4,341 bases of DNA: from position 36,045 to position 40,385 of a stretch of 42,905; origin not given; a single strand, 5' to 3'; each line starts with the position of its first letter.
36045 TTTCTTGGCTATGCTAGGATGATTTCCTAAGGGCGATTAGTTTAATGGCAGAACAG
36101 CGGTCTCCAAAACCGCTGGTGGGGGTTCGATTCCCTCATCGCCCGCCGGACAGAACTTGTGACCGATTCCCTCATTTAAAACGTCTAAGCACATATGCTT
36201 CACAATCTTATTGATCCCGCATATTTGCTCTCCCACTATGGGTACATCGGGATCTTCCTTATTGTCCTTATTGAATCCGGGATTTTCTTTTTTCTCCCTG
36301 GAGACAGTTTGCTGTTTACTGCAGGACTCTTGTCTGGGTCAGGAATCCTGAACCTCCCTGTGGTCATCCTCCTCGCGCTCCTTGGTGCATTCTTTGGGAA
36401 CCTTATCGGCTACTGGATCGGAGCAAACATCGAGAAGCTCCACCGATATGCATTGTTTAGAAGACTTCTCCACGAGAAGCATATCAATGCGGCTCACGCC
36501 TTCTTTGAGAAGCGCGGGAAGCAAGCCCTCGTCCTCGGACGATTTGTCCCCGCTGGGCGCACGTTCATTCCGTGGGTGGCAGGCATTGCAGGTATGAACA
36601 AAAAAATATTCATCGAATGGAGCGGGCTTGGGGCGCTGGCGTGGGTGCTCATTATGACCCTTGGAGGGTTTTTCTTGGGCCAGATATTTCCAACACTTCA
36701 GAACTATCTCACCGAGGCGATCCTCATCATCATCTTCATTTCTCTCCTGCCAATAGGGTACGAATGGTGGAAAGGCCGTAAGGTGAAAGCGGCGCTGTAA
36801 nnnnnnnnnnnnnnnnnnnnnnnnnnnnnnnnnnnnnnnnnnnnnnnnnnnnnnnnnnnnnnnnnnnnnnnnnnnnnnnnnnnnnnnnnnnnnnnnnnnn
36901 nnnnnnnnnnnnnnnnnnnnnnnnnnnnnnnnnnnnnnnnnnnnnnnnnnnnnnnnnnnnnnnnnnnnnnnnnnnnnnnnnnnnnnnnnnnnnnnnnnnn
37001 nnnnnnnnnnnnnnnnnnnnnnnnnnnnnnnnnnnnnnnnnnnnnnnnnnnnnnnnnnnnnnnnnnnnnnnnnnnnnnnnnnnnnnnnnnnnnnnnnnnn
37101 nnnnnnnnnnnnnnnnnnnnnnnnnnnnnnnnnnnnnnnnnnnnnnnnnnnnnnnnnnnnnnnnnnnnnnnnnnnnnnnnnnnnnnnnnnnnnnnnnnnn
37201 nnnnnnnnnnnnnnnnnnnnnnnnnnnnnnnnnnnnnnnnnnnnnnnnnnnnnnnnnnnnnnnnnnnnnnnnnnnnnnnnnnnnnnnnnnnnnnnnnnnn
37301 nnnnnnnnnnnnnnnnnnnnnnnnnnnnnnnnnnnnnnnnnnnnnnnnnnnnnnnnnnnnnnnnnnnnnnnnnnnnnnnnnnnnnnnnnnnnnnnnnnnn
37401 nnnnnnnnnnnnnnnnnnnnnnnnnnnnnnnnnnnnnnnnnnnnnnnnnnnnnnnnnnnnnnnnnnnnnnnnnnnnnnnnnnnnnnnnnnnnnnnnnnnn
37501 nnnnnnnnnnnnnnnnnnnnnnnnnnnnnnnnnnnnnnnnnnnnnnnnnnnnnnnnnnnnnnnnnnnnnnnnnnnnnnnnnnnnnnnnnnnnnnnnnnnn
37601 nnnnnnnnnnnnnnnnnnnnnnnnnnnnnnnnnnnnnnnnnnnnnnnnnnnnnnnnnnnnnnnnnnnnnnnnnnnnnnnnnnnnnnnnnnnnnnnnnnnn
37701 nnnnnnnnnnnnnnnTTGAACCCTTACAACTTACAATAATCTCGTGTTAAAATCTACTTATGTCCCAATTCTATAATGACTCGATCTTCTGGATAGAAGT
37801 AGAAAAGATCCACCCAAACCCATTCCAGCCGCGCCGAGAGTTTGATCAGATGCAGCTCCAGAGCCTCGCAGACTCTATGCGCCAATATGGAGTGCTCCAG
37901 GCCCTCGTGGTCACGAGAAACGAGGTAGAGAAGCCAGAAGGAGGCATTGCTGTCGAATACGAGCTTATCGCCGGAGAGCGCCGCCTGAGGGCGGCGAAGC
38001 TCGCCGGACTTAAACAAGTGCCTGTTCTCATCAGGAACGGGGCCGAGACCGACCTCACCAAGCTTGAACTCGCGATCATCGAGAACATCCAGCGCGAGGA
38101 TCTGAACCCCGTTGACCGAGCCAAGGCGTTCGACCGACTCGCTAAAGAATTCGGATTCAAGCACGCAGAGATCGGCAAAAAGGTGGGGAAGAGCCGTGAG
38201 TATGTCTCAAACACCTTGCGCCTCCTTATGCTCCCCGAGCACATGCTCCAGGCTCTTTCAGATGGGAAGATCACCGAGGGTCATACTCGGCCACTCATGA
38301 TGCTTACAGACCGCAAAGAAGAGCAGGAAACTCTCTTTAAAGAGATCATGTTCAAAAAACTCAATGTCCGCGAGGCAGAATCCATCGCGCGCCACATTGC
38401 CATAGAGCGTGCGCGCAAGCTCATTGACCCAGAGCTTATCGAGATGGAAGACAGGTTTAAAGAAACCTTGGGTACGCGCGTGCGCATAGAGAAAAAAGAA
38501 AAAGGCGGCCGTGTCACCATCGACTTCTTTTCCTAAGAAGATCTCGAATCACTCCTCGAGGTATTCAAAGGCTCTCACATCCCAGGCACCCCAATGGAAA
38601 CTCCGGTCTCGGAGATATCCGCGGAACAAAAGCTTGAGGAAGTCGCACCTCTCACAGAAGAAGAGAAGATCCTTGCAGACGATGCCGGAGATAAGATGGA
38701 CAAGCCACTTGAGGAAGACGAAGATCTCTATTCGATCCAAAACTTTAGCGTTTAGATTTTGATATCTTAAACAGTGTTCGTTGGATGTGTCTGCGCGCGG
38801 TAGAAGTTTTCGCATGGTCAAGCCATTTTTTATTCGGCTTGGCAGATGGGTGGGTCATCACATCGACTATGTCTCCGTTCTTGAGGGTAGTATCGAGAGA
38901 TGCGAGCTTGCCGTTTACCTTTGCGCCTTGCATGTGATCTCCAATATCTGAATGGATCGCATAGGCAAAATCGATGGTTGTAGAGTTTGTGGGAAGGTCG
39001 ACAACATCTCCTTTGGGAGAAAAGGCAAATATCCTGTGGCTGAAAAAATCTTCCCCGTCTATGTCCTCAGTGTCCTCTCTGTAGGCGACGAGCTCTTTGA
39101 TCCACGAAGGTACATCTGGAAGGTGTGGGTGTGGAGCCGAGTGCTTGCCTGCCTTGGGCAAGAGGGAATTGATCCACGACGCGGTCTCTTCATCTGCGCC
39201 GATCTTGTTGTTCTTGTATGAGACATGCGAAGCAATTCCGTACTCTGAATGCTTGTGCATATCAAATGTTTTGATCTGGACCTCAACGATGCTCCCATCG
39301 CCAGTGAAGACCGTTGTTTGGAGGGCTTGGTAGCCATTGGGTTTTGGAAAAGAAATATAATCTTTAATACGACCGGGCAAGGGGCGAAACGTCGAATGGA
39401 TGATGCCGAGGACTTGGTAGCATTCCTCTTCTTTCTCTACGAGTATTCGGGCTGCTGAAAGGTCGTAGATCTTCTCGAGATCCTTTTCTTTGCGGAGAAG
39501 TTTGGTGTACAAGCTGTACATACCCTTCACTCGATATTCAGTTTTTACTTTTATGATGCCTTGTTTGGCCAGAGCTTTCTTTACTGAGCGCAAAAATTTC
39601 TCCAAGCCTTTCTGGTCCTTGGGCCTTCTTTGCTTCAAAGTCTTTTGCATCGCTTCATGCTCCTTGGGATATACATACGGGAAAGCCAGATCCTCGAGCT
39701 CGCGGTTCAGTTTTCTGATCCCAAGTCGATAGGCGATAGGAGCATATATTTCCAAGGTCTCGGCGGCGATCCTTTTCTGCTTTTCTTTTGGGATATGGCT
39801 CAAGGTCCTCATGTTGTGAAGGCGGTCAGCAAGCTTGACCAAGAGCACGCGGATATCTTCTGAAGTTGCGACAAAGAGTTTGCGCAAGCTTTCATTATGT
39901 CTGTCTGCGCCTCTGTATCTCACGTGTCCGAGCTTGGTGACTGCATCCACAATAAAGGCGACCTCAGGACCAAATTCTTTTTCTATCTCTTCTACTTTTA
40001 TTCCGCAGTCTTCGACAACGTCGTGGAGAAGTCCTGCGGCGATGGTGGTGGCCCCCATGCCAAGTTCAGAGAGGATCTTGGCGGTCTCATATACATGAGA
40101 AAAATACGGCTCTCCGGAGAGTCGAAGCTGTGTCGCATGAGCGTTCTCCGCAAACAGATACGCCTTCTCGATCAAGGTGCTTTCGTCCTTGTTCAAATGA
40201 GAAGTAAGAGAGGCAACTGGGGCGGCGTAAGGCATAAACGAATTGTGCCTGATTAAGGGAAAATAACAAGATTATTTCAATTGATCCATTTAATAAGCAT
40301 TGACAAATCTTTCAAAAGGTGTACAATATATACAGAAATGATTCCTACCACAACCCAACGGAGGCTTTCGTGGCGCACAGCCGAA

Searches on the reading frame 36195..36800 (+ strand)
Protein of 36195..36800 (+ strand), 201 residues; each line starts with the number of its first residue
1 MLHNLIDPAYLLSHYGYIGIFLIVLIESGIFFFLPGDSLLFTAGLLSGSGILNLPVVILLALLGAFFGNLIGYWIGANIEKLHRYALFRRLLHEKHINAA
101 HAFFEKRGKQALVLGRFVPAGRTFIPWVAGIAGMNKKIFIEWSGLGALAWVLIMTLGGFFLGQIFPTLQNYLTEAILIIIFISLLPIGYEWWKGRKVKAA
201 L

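Call 57: search_protein_families(library=pfam, proteins=[window:36195-36800:+], max_evalue=0.001)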
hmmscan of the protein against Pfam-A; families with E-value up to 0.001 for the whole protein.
window:36195-36800:+ (201 aa): 1 family
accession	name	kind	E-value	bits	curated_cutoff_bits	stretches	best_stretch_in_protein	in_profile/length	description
PF09335.16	VTT_dom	-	1.5e-20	74.4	33.9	1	34-158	1-121/123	VTT domain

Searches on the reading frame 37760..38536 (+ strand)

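Call 57: search_protein_families(library=pfam, proteins=[window:37760-38536:+], max_evalue=0.001)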
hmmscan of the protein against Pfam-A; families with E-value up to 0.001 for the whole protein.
window:37760-38536:+ (258 aa): 3 families
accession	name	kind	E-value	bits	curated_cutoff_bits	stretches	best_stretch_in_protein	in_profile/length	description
PF17762.8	HTH_ParB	-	5.4e-31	107.2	22.6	1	113-213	1-100/102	ParB HTH domain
PF02195.25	ParB_N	-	2.1e-26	92.2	26.3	1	11-111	5-95/95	ParB N-terminal domain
PF23552.2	ParB_C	-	2.7e-06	27.2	23.8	1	223-258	2-38/50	ParB dimerisation domain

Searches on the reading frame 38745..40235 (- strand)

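Call 5: search_protein_families(library=pfam, proteins=[window:38745-40235:-], max_evalue=0.001)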
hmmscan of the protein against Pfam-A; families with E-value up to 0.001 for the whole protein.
window:38745-40235:- (496 aa): 4 families
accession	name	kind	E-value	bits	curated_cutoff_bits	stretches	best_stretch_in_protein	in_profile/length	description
PF13328.12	HD_4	-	7.1e-48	162.7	27.2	1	25-173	1-155/156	HD domain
PF04607.23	RelA_SpoT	-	1.8e-35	122.1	27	1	235-344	2-112/113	Region found in RelA / SpoT proteins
PF02824.27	TGS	-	4.3e-21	75.2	22.2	1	402-461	1-60/60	TGS domain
PF01966.28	HD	-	8.8e-11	42.6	22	1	44-142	1-116/116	HD domain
